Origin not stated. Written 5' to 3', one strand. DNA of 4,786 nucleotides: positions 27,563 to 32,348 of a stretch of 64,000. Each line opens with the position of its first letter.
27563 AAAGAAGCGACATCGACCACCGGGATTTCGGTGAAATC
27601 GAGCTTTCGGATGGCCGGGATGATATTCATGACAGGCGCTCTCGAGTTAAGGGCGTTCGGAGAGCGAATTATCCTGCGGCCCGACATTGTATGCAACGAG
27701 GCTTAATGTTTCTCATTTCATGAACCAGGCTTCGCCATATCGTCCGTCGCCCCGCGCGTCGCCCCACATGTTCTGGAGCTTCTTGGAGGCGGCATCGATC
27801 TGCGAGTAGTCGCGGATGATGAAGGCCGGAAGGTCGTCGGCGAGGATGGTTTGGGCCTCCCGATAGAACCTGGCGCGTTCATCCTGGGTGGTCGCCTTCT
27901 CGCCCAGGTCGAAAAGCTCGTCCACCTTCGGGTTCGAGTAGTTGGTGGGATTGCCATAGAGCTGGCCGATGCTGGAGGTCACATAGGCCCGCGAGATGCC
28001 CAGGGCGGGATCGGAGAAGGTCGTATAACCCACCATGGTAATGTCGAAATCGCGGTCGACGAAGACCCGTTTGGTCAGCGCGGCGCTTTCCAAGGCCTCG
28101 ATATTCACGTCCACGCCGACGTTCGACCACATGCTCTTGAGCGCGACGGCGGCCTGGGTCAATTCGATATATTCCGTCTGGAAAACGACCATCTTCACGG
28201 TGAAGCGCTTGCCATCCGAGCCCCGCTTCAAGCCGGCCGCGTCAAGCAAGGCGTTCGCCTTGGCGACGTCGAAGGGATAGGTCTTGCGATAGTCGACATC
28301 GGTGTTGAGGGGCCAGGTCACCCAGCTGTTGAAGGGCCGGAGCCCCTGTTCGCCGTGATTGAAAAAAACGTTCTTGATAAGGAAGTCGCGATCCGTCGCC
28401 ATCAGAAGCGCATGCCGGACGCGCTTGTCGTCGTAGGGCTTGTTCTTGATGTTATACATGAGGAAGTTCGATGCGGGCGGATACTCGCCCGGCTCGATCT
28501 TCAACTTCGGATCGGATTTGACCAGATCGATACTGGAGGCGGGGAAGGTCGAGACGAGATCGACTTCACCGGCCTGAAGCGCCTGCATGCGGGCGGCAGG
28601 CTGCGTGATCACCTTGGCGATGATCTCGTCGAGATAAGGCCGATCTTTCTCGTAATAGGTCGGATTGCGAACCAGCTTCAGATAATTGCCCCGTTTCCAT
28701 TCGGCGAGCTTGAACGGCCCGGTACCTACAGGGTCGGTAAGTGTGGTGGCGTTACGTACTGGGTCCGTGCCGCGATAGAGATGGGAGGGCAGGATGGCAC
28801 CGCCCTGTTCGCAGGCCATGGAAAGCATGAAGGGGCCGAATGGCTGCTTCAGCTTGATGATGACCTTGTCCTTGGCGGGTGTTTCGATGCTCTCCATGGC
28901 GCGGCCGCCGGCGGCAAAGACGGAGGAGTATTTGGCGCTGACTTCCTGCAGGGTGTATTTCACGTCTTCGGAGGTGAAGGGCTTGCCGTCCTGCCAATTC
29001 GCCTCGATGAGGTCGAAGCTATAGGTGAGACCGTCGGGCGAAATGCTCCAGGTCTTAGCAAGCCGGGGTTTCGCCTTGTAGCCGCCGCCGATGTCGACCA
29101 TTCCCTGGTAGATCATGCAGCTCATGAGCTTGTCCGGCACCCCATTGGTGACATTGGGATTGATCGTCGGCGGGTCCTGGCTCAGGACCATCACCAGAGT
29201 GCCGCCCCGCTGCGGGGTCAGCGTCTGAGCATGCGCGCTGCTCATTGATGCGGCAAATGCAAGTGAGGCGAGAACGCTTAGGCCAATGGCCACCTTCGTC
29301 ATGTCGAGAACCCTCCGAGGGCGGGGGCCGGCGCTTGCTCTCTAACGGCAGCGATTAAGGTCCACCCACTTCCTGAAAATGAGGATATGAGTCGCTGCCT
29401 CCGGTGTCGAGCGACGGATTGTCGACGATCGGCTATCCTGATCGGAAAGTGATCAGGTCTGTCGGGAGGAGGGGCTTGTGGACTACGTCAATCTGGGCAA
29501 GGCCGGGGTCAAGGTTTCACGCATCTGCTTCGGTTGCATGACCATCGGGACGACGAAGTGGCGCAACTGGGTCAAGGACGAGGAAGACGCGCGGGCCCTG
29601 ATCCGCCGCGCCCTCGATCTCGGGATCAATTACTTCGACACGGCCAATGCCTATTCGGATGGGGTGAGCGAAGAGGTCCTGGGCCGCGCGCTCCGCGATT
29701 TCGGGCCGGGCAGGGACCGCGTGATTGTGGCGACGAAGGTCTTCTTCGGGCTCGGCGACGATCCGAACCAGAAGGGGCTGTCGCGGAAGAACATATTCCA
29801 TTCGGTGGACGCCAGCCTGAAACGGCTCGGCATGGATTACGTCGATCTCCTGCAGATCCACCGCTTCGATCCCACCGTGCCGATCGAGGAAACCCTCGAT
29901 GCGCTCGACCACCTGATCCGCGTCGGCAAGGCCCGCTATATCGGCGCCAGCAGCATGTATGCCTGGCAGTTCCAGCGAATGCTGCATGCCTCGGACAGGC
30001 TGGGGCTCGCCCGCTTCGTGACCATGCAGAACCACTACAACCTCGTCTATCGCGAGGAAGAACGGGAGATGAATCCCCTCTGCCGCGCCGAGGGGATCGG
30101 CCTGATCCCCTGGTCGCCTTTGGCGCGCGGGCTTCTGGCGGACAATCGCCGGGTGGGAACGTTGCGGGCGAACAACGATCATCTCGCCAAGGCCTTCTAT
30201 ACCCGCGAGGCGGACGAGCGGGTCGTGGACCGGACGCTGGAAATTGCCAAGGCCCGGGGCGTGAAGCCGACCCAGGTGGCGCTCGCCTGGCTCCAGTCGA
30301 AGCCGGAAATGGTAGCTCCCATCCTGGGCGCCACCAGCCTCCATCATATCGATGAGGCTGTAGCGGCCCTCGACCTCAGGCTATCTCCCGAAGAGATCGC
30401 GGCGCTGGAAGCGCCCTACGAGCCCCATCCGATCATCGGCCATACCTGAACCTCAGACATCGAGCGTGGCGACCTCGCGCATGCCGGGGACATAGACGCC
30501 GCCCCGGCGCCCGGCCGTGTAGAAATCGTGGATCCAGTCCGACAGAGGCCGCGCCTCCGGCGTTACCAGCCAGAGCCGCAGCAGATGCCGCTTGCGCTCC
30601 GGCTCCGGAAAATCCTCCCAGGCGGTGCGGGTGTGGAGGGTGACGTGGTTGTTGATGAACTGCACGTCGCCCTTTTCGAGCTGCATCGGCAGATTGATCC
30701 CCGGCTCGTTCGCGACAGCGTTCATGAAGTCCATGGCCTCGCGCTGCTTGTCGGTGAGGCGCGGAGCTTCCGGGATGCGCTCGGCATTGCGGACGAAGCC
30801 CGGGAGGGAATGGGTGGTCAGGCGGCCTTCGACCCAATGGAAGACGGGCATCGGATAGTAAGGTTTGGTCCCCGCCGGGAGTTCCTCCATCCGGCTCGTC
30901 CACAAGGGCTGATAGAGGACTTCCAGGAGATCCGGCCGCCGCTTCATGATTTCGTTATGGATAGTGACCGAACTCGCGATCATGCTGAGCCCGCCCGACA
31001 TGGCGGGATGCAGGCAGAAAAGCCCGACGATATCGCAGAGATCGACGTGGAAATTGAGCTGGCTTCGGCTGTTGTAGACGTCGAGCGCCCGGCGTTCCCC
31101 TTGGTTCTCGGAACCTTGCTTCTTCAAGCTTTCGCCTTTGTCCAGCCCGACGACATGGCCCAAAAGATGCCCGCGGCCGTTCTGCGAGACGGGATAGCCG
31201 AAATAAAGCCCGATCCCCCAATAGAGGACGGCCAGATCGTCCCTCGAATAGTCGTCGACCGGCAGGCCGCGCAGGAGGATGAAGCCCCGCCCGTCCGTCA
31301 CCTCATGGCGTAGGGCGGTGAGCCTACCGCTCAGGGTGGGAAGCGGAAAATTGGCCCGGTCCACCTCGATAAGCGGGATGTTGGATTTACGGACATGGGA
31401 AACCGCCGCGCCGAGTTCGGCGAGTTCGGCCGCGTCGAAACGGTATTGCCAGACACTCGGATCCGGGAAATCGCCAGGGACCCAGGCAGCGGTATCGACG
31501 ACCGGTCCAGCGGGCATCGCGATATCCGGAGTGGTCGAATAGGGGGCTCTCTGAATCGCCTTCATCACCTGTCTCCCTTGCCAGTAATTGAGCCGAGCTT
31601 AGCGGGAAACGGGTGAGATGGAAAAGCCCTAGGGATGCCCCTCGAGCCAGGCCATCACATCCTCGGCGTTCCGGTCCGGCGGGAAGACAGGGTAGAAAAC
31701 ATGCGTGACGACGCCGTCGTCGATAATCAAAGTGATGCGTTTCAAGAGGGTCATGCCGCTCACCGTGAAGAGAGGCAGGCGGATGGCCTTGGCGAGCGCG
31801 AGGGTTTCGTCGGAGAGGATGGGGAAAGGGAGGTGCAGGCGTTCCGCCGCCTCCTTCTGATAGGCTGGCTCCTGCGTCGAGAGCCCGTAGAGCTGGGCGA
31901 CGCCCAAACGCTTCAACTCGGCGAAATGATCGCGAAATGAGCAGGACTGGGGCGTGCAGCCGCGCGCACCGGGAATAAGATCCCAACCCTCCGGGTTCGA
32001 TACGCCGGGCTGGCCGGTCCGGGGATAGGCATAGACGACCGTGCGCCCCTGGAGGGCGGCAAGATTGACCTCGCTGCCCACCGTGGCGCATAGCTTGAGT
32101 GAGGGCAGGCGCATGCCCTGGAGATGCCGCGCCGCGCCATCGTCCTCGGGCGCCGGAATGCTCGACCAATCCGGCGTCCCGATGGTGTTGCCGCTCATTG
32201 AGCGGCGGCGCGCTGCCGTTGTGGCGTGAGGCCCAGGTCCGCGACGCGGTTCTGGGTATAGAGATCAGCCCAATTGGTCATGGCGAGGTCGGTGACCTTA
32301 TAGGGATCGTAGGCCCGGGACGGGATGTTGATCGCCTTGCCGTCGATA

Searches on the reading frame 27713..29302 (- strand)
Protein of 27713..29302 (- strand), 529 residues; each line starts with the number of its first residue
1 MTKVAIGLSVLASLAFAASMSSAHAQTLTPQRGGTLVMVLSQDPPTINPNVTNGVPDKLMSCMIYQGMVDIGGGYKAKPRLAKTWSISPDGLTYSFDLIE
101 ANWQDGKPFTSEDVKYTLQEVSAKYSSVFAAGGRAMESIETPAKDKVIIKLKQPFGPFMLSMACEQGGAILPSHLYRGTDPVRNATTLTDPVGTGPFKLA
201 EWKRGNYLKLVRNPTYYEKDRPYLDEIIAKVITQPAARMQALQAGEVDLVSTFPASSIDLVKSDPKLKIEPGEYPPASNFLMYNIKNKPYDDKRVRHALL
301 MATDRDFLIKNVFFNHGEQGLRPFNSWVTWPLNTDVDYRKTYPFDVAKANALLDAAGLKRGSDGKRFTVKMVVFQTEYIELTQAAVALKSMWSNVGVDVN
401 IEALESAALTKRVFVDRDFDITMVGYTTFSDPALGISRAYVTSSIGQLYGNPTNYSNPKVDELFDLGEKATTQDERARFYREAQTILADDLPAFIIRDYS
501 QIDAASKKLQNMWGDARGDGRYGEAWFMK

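Call 51: search_protein_families(library=pfam, proteins=[window:27713-29302:-], max_evalue=0.00001)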
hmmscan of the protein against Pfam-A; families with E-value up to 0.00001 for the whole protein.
window:27713-29302:- (529 aa): 1 family
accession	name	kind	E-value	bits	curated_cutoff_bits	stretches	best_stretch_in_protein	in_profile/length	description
PF00496.27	SBP_bac_5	-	1.1e-82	278.6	32.4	1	77-443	2-363/368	Bacterial extracellular solute-binding proteins, family 5 Middle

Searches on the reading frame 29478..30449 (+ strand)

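Call 51: search_protein_families(library=pfam, proteins=[window:29478-30449:+], max_evalue=0.00001)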
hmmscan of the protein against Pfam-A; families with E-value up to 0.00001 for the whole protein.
window:29478-30449:+ (323 aa): 1 family
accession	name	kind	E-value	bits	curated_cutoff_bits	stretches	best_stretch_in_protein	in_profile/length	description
PF00248.27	Aldo_ket_red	-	2.7e-79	266.7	24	1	15-312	1-288/291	Aldo/keto reductase family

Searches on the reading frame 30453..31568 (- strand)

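Call 3: search_protein_families(library=pfam, proteins=[window:30453-31568:-])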
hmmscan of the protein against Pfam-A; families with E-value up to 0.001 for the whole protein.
window:30453-31568:- (371 aa): 1 family
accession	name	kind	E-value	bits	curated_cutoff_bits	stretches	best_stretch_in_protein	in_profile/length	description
PF02668.22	TauD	-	7.8e-35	121.5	27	1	70-333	12-267/267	Taurine catabolism dioxygenase TauD, TfdA family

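Call 4: search_protein_families(library=ncbifam, proteins=[window:30453-31568:-])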
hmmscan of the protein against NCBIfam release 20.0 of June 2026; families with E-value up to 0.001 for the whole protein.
window:30453-31568:- (371 aa): 1 family
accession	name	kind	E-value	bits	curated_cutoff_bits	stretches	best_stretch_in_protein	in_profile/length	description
TIGR02410.1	carnitine_TMLD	equivalog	1.5e-05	24.7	268.3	1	172-317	186-337/362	trimethyllysine dioxygenase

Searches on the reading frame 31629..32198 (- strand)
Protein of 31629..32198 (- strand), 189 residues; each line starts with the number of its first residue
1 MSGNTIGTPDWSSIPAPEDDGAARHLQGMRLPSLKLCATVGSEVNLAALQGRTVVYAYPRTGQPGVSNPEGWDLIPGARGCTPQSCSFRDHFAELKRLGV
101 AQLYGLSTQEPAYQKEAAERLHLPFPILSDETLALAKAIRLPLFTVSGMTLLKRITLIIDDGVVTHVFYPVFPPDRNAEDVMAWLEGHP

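Call 51: search_protein_families(library=pfam, proteins=[window:31629-32198:-], max_evalue=0.00001)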
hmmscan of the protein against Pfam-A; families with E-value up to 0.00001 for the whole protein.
window:31629-32198:- (189 aa): 2 families
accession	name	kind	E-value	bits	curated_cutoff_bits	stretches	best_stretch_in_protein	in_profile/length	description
PF08534.16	Redoxin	-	2.8e-21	76.3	26.6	1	27-181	2-147/148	Redoxin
PF00578.27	AhpC-TSA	-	3e-13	50.3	26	1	79-166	39-123/124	AhpC/TSA family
